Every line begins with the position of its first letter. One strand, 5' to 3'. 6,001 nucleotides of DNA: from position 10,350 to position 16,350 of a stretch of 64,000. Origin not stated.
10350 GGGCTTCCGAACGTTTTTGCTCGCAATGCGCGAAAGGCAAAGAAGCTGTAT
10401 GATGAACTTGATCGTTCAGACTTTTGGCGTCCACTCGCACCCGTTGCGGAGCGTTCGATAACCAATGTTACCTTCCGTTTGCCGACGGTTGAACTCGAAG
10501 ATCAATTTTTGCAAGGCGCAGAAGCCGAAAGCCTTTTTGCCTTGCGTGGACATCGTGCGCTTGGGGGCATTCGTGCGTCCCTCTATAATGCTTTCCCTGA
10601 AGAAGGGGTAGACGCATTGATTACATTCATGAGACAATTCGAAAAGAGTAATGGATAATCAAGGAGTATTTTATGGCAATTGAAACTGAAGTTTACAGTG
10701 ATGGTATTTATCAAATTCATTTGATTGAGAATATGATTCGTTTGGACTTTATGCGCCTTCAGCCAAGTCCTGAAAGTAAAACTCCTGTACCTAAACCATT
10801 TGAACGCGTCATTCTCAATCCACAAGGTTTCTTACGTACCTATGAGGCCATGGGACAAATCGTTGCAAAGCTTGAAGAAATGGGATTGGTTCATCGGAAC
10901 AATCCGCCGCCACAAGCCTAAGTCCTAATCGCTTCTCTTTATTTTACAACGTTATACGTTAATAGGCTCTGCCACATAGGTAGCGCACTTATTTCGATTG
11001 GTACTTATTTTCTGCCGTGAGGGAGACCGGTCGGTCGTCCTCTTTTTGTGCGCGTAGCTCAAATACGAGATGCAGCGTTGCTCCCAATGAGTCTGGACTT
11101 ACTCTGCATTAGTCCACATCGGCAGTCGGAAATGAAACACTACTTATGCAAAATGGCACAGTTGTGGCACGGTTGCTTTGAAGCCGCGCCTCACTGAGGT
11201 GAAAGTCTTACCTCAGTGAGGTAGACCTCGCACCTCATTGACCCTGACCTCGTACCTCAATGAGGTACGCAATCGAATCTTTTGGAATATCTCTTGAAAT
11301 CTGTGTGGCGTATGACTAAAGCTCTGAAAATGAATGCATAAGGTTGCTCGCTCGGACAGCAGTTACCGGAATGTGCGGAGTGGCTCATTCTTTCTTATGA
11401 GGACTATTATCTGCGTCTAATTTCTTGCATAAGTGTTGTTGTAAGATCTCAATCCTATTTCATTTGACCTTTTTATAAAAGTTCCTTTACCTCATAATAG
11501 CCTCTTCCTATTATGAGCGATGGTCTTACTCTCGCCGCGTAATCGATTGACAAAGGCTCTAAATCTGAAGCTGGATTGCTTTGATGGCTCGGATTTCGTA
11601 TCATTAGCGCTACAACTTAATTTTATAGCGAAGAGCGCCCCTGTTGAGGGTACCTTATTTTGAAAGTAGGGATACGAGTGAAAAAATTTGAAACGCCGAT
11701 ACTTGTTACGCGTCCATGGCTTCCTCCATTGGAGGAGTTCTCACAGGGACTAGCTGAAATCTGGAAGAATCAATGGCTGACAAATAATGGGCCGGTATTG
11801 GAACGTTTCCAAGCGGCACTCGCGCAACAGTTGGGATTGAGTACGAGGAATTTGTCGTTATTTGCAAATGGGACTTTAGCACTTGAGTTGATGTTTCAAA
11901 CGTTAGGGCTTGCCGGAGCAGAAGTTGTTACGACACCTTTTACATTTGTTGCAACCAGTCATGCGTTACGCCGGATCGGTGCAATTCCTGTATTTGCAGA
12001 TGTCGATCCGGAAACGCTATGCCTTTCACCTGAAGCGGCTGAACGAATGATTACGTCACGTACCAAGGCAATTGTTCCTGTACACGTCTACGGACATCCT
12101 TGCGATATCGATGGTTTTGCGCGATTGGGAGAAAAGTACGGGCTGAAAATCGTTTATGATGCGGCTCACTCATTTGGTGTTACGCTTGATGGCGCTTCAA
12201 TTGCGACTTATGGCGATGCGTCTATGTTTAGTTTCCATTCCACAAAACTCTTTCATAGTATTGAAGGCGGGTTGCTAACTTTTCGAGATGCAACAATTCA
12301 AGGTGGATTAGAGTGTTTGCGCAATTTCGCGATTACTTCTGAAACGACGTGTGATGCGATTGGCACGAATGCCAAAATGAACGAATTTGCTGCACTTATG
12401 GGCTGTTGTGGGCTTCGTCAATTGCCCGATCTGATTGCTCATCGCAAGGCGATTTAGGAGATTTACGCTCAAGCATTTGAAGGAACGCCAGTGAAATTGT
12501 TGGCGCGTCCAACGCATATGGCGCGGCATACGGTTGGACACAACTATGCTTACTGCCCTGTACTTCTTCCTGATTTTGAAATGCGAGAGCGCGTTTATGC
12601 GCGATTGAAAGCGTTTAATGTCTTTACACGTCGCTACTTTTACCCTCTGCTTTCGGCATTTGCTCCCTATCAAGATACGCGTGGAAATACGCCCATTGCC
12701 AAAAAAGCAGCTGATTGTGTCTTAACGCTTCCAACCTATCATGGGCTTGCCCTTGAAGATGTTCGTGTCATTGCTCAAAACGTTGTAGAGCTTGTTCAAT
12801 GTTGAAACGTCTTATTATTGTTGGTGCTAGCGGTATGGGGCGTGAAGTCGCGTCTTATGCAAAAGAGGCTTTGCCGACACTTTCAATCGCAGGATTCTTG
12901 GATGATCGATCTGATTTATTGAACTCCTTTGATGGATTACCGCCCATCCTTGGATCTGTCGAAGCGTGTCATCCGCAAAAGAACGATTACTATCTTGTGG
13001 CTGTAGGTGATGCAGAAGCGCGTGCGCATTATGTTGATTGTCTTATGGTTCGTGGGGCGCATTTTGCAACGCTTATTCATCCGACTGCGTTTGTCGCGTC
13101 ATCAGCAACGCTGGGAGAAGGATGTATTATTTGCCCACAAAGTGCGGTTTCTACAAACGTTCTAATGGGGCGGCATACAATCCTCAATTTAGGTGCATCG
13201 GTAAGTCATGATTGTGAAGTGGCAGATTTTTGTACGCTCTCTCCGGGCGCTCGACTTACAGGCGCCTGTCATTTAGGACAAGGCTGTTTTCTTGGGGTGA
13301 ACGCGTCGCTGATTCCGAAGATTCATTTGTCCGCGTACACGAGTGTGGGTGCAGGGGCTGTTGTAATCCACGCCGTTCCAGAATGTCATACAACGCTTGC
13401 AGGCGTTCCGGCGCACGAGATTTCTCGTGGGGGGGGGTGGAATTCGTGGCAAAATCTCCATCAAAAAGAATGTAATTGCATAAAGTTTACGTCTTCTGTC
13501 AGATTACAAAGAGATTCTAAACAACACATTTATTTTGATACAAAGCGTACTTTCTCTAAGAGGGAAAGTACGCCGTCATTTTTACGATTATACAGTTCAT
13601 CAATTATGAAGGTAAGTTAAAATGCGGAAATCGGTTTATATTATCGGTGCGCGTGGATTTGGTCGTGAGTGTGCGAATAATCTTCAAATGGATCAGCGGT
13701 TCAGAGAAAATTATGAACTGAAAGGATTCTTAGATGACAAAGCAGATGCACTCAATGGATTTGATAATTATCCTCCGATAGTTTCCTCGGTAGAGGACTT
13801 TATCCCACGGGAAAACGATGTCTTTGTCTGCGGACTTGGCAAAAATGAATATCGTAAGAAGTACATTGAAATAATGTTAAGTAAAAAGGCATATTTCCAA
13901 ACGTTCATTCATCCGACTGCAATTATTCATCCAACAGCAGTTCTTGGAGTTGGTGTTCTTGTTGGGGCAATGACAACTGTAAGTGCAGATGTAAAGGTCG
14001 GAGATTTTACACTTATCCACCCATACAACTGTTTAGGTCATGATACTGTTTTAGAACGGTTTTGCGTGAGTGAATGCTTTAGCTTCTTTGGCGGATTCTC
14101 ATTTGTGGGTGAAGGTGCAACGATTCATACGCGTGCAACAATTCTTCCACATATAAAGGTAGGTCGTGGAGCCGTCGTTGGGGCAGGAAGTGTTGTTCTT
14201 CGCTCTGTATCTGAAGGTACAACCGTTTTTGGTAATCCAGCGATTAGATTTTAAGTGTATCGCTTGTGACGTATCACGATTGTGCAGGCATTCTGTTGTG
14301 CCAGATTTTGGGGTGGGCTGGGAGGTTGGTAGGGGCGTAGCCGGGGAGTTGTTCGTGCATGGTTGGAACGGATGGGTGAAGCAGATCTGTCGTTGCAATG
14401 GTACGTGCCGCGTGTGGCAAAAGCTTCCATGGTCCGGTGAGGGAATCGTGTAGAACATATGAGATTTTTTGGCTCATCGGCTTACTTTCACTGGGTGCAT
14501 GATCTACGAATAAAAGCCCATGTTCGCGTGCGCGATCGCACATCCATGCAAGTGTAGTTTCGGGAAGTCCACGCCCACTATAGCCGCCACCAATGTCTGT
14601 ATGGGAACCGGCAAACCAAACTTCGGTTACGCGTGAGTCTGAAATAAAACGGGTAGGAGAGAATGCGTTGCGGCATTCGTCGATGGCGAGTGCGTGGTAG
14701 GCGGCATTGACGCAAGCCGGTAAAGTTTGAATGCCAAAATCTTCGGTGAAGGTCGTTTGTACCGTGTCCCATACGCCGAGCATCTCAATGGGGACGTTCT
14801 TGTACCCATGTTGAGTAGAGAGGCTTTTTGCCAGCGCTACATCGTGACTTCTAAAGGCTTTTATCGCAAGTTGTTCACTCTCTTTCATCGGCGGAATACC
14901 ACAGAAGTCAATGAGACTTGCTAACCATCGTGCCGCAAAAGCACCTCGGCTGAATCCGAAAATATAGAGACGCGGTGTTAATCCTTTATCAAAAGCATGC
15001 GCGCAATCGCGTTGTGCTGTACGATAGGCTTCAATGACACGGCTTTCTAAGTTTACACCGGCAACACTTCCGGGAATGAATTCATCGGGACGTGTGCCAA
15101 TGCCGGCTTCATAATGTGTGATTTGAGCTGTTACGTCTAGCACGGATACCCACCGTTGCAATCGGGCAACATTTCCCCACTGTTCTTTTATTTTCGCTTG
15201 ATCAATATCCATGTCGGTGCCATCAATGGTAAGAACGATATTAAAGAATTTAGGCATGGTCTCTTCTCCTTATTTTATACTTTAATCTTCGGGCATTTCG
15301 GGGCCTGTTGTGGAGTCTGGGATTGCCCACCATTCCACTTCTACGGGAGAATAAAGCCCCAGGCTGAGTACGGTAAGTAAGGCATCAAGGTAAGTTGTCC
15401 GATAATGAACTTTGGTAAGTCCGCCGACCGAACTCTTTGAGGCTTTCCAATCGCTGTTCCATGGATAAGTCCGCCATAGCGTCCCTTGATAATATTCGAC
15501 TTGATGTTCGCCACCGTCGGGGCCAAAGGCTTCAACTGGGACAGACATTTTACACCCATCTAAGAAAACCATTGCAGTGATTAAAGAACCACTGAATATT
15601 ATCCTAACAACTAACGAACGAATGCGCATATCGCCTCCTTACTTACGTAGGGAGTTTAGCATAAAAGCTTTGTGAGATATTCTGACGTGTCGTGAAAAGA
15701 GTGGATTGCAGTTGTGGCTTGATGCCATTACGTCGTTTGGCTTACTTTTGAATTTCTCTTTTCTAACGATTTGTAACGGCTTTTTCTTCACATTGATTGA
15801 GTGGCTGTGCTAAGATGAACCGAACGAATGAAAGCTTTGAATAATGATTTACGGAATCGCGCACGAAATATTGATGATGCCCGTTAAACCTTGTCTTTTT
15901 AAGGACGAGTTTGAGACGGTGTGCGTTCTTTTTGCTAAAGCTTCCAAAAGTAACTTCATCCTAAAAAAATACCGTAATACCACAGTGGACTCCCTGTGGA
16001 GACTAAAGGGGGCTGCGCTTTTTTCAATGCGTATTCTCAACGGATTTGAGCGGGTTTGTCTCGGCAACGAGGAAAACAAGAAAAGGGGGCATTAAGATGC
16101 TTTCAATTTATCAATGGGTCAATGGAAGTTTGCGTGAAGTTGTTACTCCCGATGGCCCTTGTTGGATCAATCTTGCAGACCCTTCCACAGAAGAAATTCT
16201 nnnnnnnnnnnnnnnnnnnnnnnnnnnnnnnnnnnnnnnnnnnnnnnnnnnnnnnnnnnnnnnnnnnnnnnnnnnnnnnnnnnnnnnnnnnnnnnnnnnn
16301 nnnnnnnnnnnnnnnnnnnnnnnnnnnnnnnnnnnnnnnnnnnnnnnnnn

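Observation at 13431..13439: Poly-G(9) tract at the junction of a glycan acetyltransferase gene and a low-GC insert, with an ORF reading through a terminator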

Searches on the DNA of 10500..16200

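Call 46: search_rna_families(source=window, start=10500, end=16200, threshold=evalue, max_evalue=1)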
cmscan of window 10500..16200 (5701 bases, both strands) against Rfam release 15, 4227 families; matches with E-value up to 1: 0.
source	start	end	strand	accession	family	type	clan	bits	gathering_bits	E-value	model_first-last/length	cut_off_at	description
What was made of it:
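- Tried and rejected: Rfam found nothing at E of 1 or below in 10500-16200 (call 46), so the hairpin region is not a known RNA.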
